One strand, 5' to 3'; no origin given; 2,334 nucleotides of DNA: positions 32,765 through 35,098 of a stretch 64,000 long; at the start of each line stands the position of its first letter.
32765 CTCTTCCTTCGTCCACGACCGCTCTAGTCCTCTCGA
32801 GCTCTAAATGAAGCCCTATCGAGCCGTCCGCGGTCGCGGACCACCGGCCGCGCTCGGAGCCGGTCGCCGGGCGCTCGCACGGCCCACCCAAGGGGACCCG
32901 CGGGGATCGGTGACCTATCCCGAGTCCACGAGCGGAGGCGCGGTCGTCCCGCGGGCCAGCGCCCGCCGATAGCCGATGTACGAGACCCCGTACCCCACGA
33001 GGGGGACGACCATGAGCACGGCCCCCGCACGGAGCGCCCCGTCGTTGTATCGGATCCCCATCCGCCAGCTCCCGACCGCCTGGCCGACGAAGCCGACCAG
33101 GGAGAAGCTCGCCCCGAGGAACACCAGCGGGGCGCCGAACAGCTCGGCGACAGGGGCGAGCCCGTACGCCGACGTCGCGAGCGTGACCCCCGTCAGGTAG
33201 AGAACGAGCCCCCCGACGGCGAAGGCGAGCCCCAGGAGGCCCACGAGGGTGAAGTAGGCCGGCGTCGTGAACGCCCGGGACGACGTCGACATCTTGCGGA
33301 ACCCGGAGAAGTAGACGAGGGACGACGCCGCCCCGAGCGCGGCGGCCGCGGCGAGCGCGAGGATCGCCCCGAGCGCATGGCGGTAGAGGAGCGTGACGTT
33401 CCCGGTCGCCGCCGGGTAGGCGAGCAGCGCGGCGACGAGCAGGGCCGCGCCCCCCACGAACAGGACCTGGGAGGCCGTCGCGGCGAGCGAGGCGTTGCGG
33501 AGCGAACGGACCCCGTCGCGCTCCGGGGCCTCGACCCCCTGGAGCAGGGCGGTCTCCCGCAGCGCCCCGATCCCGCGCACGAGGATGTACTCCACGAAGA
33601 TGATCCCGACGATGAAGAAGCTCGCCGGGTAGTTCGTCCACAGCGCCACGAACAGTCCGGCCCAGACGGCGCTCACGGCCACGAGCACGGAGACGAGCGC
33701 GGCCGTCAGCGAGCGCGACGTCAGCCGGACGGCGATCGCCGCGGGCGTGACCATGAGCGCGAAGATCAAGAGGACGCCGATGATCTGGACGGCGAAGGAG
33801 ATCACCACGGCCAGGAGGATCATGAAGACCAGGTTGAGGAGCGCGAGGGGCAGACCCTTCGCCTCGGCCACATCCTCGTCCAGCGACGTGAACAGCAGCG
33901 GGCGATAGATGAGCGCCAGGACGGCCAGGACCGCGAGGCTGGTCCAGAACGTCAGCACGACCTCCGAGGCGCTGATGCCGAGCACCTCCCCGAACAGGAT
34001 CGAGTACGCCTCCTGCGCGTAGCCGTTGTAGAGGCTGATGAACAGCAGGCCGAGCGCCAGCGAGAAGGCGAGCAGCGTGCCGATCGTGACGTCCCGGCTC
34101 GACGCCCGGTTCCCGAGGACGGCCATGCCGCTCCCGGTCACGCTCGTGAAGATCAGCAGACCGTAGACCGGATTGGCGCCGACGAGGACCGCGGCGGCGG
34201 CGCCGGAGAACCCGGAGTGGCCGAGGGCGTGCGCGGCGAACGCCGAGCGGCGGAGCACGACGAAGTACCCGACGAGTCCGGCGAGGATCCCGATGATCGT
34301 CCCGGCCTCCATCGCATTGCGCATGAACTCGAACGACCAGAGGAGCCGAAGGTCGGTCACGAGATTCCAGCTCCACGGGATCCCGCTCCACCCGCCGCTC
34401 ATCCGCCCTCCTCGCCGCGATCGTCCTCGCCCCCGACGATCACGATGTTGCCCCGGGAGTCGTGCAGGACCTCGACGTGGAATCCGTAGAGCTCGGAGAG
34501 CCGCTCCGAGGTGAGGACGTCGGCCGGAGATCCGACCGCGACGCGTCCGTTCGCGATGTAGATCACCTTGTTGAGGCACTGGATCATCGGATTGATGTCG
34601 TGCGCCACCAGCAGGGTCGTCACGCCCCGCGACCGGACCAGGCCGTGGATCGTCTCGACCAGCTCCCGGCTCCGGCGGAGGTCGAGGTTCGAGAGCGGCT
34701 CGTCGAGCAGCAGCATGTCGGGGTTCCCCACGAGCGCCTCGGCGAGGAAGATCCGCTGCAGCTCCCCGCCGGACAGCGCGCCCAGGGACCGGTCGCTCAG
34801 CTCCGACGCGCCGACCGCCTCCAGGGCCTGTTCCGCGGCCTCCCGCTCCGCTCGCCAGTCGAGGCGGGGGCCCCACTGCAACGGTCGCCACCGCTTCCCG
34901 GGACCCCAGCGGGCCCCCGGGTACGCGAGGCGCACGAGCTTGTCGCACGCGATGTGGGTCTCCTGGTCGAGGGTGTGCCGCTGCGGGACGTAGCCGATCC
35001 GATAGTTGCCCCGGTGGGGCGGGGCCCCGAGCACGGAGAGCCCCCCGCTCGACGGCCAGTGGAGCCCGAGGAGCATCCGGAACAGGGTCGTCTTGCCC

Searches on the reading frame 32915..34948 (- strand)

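Call 73: search_protein_families(library=pfam, proteins=[window:32915-34948:-], max_evalue=0.01)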
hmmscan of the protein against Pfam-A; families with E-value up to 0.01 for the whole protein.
window:32915-34948:- (677 aa): 3 families
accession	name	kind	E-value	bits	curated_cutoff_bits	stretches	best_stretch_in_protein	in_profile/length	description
PF00950.22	ABC-3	-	5.1e-50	170.8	20.1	1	206-455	2-252/258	ABC 3 transport family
PF06157.16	DUF973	-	5.6e-08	32.7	26.4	1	478-664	3-197/309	Protein of unknown function (DUF973)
PF01032.23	FecCD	-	0.00085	18.9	26.5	1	210-450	68-303/311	FecCD transport family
